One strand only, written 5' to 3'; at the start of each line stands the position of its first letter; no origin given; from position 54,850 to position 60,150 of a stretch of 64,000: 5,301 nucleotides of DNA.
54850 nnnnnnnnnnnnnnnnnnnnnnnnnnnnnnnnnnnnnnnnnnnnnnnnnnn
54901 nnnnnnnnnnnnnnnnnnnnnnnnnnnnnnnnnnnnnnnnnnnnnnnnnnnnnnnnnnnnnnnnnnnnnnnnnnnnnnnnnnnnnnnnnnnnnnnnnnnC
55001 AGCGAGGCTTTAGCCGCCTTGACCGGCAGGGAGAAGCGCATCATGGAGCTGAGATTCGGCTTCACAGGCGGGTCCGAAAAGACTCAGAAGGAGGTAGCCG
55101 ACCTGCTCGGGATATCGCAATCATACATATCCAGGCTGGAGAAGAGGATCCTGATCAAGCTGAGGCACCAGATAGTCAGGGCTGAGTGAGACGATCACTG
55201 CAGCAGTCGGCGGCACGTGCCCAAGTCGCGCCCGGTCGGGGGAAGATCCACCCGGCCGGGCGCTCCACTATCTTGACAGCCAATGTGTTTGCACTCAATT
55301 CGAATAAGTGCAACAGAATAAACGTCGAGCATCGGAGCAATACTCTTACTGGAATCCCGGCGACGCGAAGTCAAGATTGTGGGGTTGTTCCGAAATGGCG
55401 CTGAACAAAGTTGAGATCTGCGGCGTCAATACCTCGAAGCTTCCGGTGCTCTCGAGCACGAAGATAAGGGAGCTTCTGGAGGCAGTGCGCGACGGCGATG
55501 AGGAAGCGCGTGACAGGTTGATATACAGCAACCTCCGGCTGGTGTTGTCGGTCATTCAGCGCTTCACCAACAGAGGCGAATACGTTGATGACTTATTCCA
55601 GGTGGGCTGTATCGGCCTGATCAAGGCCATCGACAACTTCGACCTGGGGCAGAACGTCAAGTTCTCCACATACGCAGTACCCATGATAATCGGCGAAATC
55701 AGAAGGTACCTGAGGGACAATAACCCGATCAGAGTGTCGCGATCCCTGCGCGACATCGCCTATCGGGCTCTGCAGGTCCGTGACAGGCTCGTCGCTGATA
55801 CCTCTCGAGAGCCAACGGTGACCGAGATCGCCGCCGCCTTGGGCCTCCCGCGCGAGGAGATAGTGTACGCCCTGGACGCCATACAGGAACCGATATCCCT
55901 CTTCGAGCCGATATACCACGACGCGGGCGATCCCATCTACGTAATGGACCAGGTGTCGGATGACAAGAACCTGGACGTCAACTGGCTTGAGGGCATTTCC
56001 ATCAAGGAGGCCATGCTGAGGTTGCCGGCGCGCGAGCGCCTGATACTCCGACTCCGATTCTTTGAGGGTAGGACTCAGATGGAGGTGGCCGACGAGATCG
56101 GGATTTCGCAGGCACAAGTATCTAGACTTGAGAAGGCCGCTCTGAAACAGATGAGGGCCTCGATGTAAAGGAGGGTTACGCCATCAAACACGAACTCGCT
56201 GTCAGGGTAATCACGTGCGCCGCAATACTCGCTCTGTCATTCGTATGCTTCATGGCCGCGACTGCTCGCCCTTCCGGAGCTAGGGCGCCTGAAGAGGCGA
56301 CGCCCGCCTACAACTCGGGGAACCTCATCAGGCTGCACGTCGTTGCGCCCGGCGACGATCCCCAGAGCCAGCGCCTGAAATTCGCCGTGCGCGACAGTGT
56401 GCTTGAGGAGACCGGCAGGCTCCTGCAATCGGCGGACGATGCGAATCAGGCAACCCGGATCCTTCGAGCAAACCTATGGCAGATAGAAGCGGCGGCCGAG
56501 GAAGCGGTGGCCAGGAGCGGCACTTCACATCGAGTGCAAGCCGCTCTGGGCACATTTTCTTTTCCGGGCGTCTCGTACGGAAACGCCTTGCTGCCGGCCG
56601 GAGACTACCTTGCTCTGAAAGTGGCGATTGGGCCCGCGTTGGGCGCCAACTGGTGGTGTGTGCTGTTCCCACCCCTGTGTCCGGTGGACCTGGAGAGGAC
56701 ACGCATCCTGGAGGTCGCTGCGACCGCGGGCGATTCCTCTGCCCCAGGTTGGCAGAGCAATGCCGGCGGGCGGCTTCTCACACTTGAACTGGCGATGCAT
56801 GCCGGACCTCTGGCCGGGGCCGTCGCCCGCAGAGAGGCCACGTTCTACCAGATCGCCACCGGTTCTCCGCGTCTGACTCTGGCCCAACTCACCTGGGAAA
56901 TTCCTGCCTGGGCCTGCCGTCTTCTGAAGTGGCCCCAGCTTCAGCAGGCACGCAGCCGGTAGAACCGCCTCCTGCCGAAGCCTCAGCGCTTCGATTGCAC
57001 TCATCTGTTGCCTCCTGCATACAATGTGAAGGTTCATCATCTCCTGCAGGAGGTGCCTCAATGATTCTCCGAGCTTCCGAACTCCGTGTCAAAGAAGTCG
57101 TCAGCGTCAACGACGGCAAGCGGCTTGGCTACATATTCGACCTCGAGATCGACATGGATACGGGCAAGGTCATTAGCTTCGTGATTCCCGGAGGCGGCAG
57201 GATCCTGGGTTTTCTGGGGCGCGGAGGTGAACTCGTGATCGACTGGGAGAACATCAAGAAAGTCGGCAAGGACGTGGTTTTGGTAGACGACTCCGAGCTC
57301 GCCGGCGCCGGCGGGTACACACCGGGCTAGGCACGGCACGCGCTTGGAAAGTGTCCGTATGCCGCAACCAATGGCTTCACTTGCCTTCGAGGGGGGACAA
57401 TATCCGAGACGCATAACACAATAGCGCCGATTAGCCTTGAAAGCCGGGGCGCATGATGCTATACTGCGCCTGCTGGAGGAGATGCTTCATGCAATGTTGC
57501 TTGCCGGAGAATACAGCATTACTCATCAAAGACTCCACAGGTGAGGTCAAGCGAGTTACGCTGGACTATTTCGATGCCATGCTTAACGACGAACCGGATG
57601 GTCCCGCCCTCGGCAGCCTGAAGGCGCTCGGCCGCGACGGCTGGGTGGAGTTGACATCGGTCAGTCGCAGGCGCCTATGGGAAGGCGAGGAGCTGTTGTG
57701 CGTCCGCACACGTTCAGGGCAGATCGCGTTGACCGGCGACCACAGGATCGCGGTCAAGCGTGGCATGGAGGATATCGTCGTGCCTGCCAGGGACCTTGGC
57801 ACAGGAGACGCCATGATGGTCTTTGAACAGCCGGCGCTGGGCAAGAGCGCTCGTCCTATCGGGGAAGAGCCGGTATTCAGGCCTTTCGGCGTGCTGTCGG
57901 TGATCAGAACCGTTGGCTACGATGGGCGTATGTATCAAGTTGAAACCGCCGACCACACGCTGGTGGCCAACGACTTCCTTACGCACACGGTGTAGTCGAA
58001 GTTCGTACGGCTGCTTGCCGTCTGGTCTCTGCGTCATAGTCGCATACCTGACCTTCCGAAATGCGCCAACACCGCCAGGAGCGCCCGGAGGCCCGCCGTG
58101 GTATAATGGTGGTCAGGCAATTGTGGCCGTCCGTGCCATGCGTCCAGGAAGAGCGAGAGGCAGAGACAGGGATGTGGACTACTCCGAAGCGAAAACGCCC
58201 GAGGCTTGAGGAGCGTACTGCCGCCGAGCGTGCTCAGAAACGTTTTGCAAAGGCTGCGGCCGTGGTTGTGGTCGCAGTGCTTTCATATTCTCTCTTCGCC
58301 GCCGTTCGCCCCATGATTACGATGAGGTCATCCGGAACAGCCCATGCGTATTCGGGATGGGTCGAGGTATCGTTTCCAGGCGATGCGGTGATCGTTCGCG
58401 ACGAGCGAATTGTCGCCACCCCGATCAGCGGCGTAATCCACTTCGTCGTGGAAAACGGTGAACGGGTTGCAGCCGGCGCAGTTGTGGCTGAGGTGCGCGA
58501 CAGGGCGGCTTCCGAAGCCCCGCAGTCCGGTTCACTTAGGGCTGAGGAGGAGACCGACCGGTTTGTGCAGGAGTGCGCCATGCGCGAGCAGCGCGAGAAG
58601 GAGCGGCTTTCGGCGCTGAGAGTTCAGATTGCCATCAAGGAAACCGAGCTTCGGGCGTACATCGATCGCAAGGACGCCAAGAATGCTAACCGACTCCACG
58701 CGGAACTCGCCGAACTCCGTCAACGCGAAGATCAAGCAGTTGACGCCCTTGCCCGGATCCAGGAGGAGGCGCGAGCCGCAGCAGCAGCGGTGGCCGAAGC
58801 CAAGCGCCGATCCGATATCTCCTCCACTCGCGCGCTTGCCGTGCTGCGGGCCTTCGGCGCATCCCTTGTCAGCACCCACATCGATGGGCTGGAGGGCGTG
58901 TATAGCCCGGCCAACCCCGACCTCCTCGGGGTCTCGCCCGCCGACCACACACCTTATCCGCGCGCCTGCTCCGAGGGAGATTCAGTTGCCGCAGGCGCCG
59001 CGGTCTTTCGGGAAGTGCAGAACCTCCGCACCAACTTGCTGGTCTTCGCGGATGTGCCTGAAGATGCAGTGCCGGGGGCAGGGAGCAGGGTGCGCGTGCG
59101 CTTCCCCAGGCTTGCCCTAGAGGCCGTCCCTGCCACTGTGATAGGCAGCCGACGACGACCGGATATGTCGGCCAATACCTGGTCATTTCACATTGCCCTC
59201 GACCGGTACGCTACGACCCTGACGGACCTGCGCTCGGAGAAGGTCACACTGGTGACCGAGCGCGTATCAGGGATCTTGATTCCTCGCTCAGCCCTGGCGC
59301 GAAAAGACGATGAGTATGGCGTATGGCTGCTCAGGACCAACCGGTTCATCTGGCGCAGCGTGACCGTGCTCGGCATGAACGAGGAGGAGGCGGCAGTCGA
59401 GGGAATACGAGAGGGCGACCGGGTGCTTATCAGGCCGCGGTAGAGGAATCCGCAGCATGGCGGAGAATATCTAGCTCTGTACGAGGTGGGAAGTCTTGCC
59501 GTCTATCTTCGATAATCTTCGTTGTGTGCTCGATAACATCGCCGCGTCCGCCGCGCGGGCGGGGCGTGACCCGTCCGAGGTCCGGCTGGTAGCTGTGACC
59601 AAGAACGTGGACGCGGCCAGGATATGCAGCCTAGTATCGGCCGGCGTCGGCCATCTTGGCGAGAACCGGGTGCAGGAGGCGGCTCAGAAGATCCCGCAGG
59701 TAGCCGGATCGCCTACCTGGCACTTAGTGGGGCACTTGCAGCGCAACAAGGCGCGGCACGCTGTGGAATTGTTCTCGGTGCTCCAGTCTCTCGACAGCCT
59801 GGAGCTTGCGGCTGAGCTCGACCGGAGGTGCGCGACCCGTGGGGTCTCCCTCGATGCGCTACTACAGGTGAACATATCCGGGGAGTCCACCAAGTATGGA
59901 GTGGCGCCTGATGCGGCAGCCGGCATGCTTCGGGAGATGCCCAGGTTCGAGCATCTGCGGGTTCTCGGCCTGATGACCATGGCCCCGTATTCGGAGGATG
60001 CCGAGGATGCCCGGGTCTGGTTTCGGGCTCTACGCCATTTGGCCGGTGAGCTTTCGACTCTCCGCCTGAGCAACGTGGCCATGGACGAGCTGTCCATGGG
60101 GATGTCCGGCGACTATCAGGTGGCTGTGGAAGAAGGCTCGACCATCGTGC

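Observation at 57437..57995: Free-standing intein-like (Hint) domain gene with its own strong promoter, inserted after ylmC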

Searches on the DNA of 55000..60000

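Call 46: search_rna_families(source=window, start=55000, end=60000, threshold=evalue, max_evalue=1)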
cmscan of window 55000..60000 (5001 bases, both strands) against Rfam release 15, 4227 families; matches with E-value up to 1: 0.
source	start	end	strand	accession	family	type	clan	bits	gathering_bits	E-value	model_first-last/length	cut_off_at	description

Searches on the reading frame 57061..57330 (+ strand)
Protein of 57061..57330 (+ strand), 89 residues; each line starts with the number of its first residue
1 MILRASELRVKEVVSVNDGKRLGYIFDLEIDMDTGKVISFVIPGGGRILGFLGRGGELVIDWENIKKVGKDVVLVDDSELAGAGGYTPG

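Call 6: search_protein_families(library=pfam, proteins=[window:57061-57330:+], max_evalue=1)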
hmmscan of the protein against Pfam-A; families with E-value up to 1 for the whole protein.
window:57061-57330:+ (89 aa): 1 family
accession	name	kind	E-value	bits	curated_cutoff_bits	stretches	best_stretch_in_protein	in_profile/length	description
PF05239.21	PRC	-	4.1e-13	49.6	21.2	1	3-79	4-75/78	PRC-barrel domain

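Call 7: search_protein_families(library=ncbifam, proteins=[window:57061-57330:+], max_evalue=1)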
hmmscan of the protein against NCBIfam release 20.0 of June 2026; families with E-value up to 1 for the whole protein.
window:57061-57330:+ (89 aa): 1 family
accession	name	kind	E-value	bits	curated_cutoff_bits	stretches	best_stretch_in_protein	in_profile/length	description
TIGR02888.1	spore_YlmC_YmxH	subfamily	2.5e-25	88.5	44.2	1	4-76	1-75/76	YlmC/YmxH family sporulation protein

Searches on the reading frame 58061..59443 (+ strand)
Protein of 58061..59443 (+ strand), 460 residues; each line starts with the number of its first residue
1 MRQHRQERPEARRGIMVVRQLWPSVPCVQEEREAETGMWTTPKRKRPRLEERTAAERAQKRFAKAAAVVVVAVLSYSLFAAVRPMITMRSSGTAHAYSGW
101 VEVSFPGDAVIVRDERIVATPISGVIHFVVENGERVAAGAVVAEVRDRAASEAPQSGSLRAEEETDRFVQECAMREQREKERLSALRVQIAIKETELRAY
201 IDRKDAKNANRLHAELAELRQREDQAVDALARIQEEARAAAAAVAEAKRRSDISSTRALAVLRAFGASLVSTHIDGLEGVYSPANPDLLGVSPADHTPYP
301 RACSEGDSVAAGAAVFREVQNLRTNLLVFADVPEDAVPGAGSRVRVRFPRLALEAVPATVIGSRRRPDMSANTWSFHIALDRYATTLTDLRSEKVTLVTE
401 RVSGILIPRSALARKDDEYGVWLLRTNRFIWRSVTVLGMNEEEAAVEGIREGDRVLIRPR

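Call 6: search_protein_families(library=pfam, proteins=[window:58061-59443:+], max_evalue=1)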
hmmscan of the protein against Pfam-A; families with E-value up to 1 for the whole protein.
window:58061-59443:+ (460 aa): 5 families
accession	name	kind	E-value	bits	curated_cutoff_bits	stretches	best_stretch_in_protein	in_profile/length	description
PF12700.13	HlyD_2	-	3.9e-25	88.9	25.1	1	56-446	6-384/416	HlyD family secretion protein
PF13437.12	HlyD_3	-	0.0018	19.5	22.2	0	304-384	16-97/106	HlyD family secretion protein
PF15372.11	DUF4600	-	0.013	16.2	27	1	177-258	35-115/128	Domain of unknown function (DUF4600)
PF01551.29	Peptidase_M23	-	0.04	14.5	28.7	1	96-154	25-81/96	Peptidase family M23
PF16996.10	Asp4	-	0.23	12.1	27.7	1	43-79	17-53/55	Accessory secretory protein Sec Asp4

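Call 7: search_protein_families(library=ncbifam, proteins=[window:58061-59443:+], max_evalue=1)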
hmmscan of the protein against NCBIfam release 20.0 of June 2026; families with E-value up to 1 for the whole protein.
window:58061-59443:+ (460 aa): 7 families
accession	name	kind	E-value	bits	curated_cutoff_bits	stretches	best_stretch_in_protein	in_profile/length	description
TIGR02828.1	TIGR02828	hypoth_equivalog_domain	1.3e-14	54.5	154.4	1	269-457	3-186/188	putative membrane fusion protein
TIGR01730.1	RND_mfp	subfamily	3.5e-07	29.5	94.9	1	301-457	148-307/322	efflux RND transporter periplasmic adaptor subunit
TIGR00999.1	8a0102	subfamily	1.1e-06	28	319.3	1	257-457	76-264/271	CzcB/NccB family metal efflux transporter periplasmic adaptor subunit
TIGR03309.1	matur_yqeB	equivalog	0.00069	19.2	220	1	104-161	153-209/256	selenium-dependent molybdenum cofactor biosynthesis protein YqeB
TIGR03794.1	NHLM_micro_HlyD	equivalog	0.0021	17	156.2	1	107-242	48-189/421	NHLP bacteriocin system secretion protein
TIGR01843.1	type_I_hlyD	subfamily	0.02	13.9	208.65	1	110-252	37-181/422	HlyD family type I secretion periplasmic adaptor subunit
NF004309.0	PRK05704.1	equivalog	0.022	14.1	449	1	118-258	48-189/408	2-oxoglutarate dehydrogenase complex dihydrolipoyllysine-residue succinyltransferase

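Call 67: find_homologous_proteins(query=window:58172-59440:+, max_evalue=1e-10)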
Query window:58172-59440:+ (423 aa): 26 proteins with E <= 1e-10 among 8000 candidates.
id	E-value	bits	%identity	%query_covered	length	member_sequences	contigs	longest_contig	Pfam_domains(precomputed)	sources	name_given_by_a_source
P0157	3.5e-263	890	100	100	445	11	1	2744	PF26018.1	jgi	jgi:putative membrane fusion protein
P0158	4.0e-243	824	92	100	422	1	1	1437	-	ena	-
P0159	6.9e-242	820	92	100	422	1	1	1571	-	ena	-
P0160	7.9e-240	813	92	100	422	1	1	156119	PF26018.1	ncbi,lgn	-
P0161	1.6e-238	809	91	100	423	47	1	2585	PF26018.1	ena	-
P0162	7.2e-238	807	92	100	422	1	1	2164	PF26018.1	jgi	-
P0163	2.2e-237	805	92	100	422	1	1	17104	PF26018.1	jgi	-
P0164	1.9e-234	796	89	100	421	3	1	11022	-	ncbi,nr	ncbi:MAG: hypothetical protein KA064_01395 [Firmicutes bacterium]|nr:hypothetical protein [Bacillota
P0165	3.5e-232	788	87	100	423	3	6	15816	PF26018.1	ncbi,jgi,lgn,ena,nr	ncbi:MAG TPA: HlyD family efflux transporter periplasmic adaptor subunit [Bacillota bacterium]|nr:Hl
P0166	6.7e-229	777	87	100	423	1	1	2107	PF26018.1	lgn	-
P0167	1.7e-227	773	86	100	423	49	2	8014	PF26018.1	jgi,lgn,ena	-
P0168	2.3e-206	703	79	100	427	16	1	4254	-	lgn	-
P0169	6.5e-202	689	77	100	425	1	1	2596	PF26018.1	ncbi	-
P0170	4.9e-200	682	77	100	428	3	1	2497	PF26018.1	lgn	-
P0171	1.1e-199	681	91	85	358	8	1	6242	PF26018.1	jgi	-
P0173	1.3e-146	507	60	97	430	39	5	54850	PF26018.1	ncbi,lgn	-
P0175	4.2e-145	502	58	98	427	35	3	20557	PF26018.1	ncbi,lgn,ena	-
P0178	3.7e-123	429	53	98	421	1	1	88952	-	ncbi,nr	ncbi:MAG: HlyD family efflux transporter periplasmic adaptor subunit [Clostridia bacterium]|nr:HlyD 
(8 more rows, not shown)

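Call 68: find_encoding_contigs(protein=P0173, flank=5000, max_places=1)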
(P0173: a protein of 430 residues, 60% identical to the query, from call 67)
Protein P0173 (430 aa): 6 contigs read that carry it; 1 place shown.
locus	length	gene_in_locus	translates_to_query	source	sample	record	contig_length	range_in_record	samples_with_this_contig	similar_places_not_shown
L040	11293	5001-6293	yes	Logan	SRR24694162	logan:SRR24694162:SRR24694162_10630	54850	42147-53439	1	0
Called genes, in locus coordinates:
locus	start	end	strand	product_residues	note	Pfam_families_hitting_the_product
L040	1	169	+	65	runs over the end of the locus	-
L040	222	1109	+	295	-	PF03419:Peptidase_U4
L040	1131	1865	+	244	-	PF04542:Sigma70_r2, PF04545:Sigma70_r4, PF01381:HTH_3 (weak)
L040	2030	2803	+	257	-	PF07638:Sigma70_ECF (faint), PF04542:Sigma70_r2, PF04539:Sigma70_r3, PF08281:Sigma70_r4_2, PF04545:Sigma70_r4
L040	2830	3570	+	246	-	PF09551:Spore_II_R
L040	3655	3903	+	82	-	PF05239:PRC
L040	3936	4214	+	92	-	-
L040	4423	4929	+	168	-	-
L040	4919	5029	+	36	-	-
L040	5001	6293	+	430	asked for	PF26018:BSH_RND_rel (weak)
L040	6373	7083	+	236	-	PF01168:Ala_racemase_N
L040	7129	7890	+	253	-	PF01479:S4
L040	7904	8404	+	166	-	PF05103:DivIVA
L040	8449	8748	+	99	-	PF18910:DUF5665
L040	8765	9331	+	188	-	PF01258:zf-dskA_traR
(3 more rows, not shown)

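Call 69: find_encoding_contigs(protein=P0175, flank=5000, max_places=1)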
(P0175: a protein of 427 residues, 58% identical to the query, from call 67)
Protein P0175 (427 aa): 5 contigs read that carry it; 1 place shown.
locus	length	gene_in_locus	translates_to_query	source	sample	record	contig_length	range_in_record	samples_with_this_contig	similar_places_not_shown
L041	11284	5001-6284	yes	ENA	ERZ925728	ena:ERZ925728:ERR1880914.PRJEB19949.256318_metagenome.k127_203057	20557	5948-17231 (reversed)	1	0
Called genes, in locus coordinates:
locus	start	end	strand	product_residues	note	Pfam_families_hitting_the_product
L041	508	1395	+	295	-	PF03419:Peptidase_U4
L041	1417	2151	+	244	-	PF04542:Sigma70_r2, PF04545:Sigma70_r4, PF01381:HTH_3 (weak)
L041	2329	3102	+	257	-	PF07638:Sigma70_ECF (faint), PF04542:Sigma70_r2, PF04539:Sigma70_r3, PF08281:Sigma70_r4_2 (weak), PF04545:Sigma70_r4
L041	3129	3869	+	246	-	PF09551:Spore_II_R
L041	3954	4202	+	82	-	PF05239:PRC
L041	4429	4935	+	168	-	-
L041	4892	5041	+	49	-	-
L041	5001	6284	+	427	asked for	PF26018:BSH_RND_rel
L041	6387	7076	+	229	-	PF01168:Ala_racemase_N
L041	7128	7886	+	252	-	PF01479:S4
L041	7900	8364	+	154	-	PF05103:DivIVA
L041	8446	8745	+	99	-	PF18910:DUF5665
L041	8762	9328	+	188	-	PF01258:zf-dskA_traR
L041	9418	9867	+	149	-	PF01252:Peptidase_A8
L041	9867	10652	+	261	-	PF01790:LGT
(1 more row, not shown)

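Call 70: find_encoding_contigs(protein=P0178, flank=5000, max_places=1)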
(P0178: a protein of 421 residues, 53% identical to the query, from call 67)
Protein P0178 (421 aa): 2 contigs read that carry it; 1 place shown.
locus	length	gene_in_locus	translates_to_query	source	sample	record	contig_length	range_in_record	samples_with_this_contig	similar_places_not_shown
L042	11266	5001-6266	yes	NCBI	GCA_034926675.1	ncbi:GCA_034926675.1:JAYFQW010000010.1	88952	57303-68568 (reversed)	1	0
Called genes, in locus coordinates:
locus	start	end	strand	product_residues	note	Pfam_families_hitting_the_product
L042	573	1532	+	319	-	-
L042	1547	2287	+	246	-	PF04542:Sigma70_r2, PF04545:Sigma70_r4, PF01381:HTH_3 (weak)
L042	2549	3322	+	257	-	PF07638:Sigma70_ECF (faint), PF04542:Sigma70_r2, PF04539:Sigma70_r3 (weak), PF08281:Sigma70_r4_2 (weak), PF04545:Sigma70_r4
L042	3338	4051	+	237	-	PF09551:Spore_II_R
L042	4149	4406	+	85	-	PF05239:PRC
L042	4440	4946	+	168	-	-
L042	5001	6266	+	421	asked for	-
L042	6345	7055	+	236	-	PF01168:Ala_racemase_N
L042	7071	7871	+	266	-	PF21278:YlmH_1st, PF01479:S4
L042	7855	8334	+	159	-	PF05103:DivIVA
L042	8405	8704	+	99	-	PF18910:DUF5665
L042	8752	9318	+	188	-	PF01258:zf-dskA_traR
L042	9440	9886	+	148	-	PF01252:Peptidase_A8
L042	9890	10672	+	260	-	PF01790:LGT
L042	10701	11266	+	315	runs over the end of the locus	PF01479:S4, PF00849:PseudoU_synth_2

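Call 79: search_protein_families(library=padloc, proteins=[window:58172-59440:+], max_evalue=0.1)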
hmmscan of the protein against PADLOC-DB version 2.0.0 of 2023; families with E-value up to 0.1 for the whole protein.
window:58172-59440:+ (423 aa): 2 families
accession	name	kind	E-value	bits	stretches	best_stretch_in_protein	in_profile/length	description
PDLC02668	DndD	-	0.0029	14.6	1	107-241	373-516/659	DndD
PDLC02982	AriAB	-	0.079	9.6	0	125-187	429-491/570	-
